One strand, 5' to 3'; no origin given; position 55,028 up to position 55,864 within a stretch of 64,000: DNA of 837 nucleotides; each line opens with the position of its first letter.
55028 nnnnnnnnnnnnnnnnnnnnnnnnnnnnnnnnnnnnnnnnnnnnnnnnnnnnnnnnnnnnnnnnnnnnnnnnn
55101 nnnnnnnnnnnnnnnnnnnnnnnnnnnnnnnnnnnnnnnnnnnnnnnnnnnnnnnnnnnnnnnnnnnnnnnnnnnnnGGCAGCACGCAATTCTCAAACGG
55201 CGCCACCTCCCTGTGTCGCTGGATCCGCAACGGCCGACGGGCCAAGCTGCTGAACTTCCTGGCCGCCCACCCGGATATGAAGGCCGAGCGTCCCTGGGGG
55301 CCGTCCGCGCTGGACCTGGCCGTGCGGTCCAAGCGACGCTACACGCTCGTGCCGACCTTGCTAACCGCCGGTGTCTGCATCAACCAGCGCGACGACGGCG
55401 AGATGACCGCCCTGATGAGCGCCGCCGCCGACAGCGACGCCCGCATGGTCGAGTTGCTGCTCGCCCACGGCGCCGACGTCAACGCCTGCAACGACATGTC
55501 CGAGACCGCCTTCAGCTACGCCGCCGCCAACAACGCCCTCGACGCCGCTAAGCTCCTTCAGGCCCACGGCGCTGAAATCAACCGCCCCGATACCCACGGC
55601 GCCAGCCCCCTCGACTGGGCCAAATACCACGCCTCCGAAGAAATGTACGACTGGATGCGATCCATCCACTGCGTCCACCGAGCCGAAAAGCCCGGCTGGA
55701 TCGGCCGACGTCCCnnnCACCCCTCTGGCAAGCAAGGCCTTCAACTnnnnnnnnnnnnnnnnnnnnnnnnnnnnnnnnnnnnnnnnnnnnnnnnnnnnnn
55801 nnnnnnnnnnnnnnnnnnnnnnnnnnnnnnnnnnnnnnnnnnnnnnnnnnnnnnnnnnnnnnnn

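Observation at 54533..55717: Phosphoribosylanthranilate isomerase (TrpF) fused to ankyrin repeats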

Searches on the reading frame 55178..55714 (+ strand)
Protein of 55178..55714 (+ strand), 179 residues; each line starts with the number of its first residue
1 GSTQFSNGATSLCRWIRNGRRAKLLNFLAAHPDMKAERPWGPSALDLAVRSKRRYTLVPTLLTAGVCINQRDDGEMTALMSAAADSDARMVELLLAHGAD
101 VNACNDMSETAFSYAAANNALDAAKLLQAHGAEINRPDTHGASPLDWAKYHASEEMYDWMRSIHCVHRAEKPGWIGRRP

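Call 25: find_related_loci(query=A3, collection=genome_contigs, flank=6000)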
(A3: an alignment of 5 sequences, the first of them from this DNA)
Query A3 (179 aa) in genome_contigs; peptide patterns used: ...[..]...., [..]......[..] (x = any residue, [..] = any of these).
81 stretches matched a pattern; 36 encode a relative of the query (tblastn E <= 1e-3); 36 distinct loci.
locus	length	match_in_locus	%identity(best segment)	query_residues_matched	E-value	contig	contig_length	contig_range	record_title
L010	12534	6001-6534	61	1-178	2e-70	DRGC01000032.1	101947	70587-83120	MAG TPA_asm: Phycisphaerae bacterium isolate HyVt-337 HyVt-337_k145_164212, whole genome shotgun sequence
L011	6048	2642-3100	32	6-156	3e-14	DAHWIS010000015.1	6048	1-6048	MAG TPA_asm: Candidatus Micrarchaeota archaeon isolate clean1301 k141_648981, whole genome shotgun sequence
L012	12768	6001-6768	48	1-156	2e-13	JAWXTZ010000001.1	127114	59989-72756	MAG: Akkermansia sp. isolate FM_36_G121_V NODE_24_length_127115_cov_2.276383, whole genome shotgun sequence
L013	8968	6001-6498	38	41-162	4e-13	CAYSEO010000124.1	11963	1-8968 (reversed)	MAG TPA_asm: uncultured bacterium isolate SRP128890_co1_105 genome assembly, contig: NODE_7959_length_11963_cov_5.683490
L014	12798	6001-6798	38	12-156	3e-12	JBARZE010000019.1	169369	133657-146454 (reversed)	MAG: Microcoleaceae cyanobacterium isolate MFD12149_ilm_asm_bin22 k127_167781, whole genome shotgun sequence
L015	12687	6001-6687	39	62-163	3e-12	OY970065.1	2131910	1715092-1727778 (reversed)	MAG: Parachlamydiales bacterium isolate MFD09286.bin.c.6 genome assembly, chromosome: 1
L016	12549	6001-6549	35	6-148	5e-12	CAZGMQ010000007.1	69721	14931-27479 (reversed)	MAG TPA_asm: uncultured Verrucomicrobiota bacterium isolate binchicken_co181_152 genome assembly, contig: NODE_363_lengt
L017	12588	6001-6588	34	57-160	3e-11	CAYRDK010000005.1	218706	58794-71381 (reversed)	MAG TPA_asm: uncultured Planctomycetia bacterium isolate binchicken_co266_257 genome assembly, contig: NODE_113_length_2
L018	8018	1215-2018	39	17-179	5e-11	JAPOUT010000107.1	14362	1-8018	MAG: Hyphomicrobiales bacterium isolate CLI1_bin_3 NODE_253_length_14362_cov_74.5814, whole genome shotgun sequence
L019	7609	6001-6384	30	29-158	4e-11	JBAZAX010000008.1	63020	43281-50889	MAG: Candidatus Babeliales bacterium isolate SO_2017_GW1_1 NODE_2562_length_63020_cov_1.182485_OW334_2017, whole genome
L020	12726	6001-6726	33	52-177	2e-9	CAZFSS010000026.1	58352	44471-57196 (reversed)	MAG TPA_asm: uncultured candidatus Brocadiaceae bacterium isolate binchicken_co91_507 genome assembly, contig: NODE_495_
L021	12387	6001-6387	31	12-145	2e-9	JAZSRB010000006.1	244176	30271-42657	MAG: Akkermansia sp. isolate T1900044540_TS20190006.MAGScoT_cleanbin_000016 SGB_57_k141_1814573, whole genome shotgun se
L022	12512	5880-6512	38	57-150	1e-8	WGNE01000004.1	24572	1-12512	MAG: Alphaproteobacteria bacterium isolate RI_263 c_000000112375, whole genome shotgun sequence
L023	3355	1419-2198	35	8-160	1e-8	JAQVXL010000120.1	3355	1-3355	MAG: Desulfotomaculaceae bacterium isolate STF2_125 NODE_120288_length_3355_cov_5.954461_Sandtown_F2, whole genome shotg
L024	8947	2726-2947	39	61-161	2e-8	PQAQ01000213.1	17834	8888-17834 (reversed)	MAG: Candidatus Methylomirabilota bacterium isolate FeB_30 contig_1856, whole genome shotgun sequence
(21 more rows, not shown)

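Call 35: find_homologous_proteins(query=A2, max_evalue=0.00001)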
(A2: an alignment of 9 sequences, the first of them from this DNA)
Query A2 (9 sequences) (179 aa, profile of the alignment): 5011 proteins with E <= 0.00001 among 8000 candidates; the best 120 are listed.
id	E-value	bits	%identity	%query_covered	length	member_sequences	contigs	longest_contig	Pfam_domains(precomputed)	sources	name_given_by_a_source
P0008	3.5e-78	280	47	94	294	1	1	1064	PF00697.29,PF13606.13,PF13857.13,PF12796.14,PF00023.37,PF13637.13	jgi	-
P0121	4.4e-63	230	81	75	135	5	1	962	PF13606.13,PF13857.13,PF12796.14,PF00023.37,PF13637.13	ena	-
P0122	4.6e-49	185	56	69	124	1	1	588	PF13606.13,PF13857.13,PF12796.14,PF00023.37,PF13637.13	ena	-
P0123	9.7e-49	184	45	42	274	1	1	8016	PF13606.13,PF13857.13,PF23745.2,PF12796.14,PF00023.37,PF13637.13,PF24521.3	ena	-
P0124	4.2e-48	182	54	69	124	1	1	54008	PF13606.13,PF13857.13,PF12796.14,PF00023.37,PF13637.13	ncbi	ncbi:MAG: ankyrin repeat domain-containing protein [Planctomycetota bacterium]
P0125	9.5e-46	174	44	55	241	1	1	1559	PF13606.13,PF13857.13,PF12796.14,PF00023.37,PF13637.13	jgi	jgi:ankyrin repeat protein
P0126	3.4e-42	162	51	62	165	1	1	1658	PF13606.13,PF13857.13,PF12796.14,PF00023.37,PF13637.13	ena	-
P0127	7.2e-42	161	51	70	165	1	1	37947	PF13606.13,PF13857.13,PF12796.14,PF00023.37,PF13637.13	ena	-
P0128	5.7e-41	158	49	66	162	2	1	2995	PF13606.13,PF13857.13,PF12796.14,PF00023.37,PF13637.13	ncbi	ncbi:MAG: ankyrin repeat domain-containing protein [Tepidisphaeraceae bacterium]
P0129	9.1e-41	158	58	69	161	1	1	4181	PF13606.13,PF13857.13,PF12796.14,PF00023.37,PF13637.13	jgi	jgi:ankyrin repeat protein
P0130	1.7e-40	157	44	88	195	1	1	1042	PF13606.13,PF13857.13,PF12796.14,PF00023.37,PF13637.13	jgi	jgi:ankyrin repeat protein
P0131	7.4e-40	155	46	88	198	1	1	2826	PF13606.13,PF13857.13,PF12796.14,PF00023.37,PF13637.13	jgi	jgi:ankyrin repeat protein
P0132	1.6e-39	154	33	73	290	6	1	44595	PF13606.13,PF13857.13,PF12796.14,PF00023.37,PF13637.13,PF24521.3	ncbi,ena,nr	ncbi:MAG: hypothetical protein GX325_02615 [Peptococcaceae bacterium]|nr:hypothetical protein [Pepto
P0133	2.4e-39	153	29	78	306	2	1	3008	PF13606.13,PF13857.13,PF23745.2,PF12796.14,PF00023.37,PF13637.13,PF24521.3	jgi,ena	-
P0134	7.8e-39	151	47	85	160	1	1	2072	PF13606.13,PF13857.13,PF12796.14,PF00023.37,PF13637.13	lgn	-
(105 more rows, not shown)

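Call 38: find_encoding_contigs(protein=P0124, flank=6000, max_places=2)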
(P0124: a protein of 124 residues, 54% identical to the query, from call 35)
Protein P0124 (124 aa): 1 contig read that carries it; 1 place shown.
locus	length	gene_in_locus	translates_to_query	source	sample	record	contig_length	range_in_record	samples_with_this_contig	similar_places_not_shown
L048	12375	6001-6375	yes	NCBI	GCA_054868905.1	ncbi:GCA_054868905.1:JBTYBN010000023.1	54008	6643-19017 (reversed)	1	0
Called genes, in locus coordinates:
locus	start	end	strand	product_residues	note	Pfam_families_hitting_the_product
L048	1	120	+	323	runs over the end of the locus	PF00149:Metallophos, PF12850:Metallophos_2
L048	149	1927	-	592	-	PF00353:HemolysinCabind, PF17803:Cadherin_4, PF17963:Big_9, PF17803:Cadherin_4, PF17892:Cadherin_5, PF17963:Big_9, PF17803:Cadherin_4, PF17892:Cadherin_5, +2 more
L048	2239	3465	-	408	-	PF00404:Dockerin_1 (weak), PF07589:PEP_exosort_dom (weak)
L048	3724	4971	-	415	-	PF01408:GFO_IDH_MocA, PF02894:GFO_IDH_MocA_C, PF22725:GFO_IDH_MocA_C3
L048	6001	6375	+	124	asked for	PF00023:Ank (faint), PF12796:Ank_2, PF13857:Ank_5 (weak), PF13606:Ank_3 (faint), PF12796:Ank_2, PF13637:Ank_4, PF13857:Ank_5 (weak)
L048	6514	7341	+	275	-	-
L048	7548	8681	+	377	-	PF00248:Aldo_ket_red, PF13183:Fer4_8 (weak), PF13187:Fer4_9, PF13534:Fer4_17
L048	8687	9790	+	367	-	PF00248:Aldo_ket_red, PF13183:Fer4_8 (weak), PF13534:Fer4_17 (weak)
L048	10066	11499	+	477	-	PF05221:AdoHcyase, PF00670:AdoHcyase_NAD, PF02826:2-Hacid_dh_C (weak)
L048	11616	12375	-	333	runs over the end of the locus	PF00072:Response_reg, PF01590:GAF (weak), PF13185:GAF_2 (faint)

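Call 39: find_encoding_contigs(protein=P0127, flank=6000, max_places=2)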
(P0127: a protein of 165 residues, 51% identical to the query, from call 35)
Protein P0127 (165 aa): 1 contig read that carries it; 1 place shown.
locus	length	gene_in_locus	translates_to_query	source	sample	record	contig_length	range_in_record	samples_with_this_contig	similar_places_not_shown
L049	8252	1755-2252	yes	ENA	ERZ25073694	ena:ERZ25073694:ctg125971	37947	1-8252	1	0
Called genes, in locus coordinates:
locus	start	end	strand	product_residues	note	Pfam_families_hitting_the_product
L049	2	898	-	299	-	?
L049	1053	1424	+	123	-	-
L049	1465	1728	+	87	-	-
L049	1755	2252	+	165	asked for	PF12796:Ank_2, PF13606:Ank_3 (faint), PF13857:Ank_5, PF00023:Ank (weak), PF13637:Ank_4, PF12796:Ank_2 (weak), PF13857:Ank_5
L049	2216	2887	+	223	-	-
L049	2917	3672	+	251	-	-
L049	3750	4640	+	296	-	-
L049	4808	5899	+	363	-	PF00724:Oxidored_FMN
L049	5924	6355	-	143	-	-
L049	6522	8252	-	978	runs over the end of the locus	PF13460:NAD_binding_10, PF01734:Patatin (weak)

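Call 43: find_encoding_contigs(protein=P0129, flank=5000, max_places=2)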
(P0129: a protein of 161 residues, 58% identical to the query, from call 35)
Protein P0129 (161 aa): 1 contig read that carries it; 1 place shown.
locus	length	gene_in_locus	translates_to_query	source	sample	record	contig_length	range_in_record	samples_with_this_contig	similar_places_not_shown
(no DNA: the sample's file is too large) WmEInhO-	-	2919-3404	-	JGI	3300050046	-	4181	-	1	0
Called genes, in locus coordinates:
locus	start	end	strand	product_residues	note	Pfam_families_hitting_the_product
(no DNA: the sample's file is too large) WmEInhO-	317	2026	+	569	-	-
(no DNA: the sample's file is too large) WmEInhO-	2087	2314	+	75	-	PF04255:DUF433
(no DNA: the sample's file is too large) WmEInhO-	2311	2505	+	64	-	PF18480:DUF5615 (weak)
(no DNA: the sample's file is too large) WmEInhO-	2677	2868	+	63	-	-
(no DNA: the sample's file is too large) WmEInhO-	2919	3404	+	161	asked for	PF13606:Ank_3 (faint), PF12796:Ank_2, PF13637:Ank_4 (faint), PF13857:Ank_5, PF00023:Ank (weak), PF13857:Ank_5 (weak)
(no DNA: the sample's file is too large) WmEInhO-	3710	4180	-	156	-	?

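Call 49: find_related_loci(query=A3, collection=metagenome_contigs, flank=3000)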
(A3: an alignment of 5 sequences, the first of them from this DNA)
Query A3 (179 aa) in metagenome_contigs; peptide patterns used: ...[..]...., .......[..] (x = any residue, [..] = any of these).
341 stretches matched a pattern; 121 encode a relative of the query (tblastn E <= 1e-3); the best 80 are kept; 80 distinct loci.
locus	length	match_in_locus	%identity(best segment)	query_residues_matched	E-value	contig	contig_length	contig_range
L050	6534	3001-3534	61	1-178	2e-70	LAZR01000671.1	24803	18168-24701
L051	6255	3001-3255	48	79-163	9e-20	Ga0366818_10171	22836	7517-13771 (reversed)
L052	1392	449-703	49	79-163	1e-19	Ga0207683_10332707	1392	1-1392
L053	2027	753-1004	45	91-174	1e-18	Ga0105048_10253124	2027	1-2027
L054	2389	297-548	45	91-174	2e-18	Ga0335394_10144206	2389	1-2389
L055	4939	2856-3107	45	91-174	2e-18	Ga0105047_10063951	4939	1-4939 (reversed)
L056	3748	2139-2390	45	91-174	2e-18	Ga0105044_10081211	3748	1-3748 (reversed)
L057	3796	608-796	62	86-147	1e-16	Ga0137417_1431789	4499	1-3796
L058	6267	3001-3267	44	79-167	6e-16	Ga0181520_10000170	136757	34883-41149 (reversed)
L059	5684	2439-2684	44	79-160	4e-15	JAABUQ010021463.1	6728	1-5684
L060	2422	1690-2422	39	57-162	4e-14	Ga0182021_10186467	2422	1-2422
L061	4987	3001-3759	37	1-160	1e-13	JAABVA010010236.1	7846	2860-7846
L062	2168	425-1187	38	57-162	1e-13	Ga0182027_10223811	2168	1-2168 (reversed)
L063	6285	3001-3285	40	62-156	2e-13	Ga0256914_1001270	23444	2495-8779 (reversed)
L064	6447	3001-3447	34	17-162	3e-13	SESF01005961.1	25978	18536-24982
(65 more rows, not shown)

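Call 82: search_protein_families(library=ncbifam, proteins=[P0127], max_evalue=0.001)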
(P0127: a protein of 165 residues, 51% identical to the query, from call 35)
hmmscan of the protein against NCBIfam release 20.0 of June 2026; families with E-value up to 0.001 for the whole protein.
P0127 (165 aa): 6 families
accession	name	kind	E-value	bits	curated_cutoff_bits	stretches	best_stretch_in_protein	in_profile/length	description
NF043029.1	T4SS_AnkY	equivalog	6.2e-11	41.4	600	1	62-141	454-534/543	Dot/Icm T4SS effector AnkY/LegA9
NF043023.1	T4SS_AnkH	equivalog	1.1e-10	40.9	600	1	47-104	47-104/467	Dot/Icm T4SS effector AnkH/LegA3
NF041931.2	MzaA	equivalog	2.3e-10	40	800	1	52-125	22-95/726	MZA anti-phage system associated sigma-70 family RNA polymerase sigma factor MzaA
NF043028.1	T4SS_AnkX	equivalog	1.4e-06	26.8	1400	0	44-138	397-499/938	Dot/Icm T4SS effector AnkN/AnkX/LegA8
NF043022.1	T4SS_AnkG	equivalog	6.5e-05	21.9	500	1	30-110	361-448/455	Dot/Icm T4SS effector AnkG/AnkZ/LegA7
TIGR00870.1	trp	subfamily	0.00011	20.4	498.75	1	62-104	128-159/747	transient-receptor-potential calcium channel protein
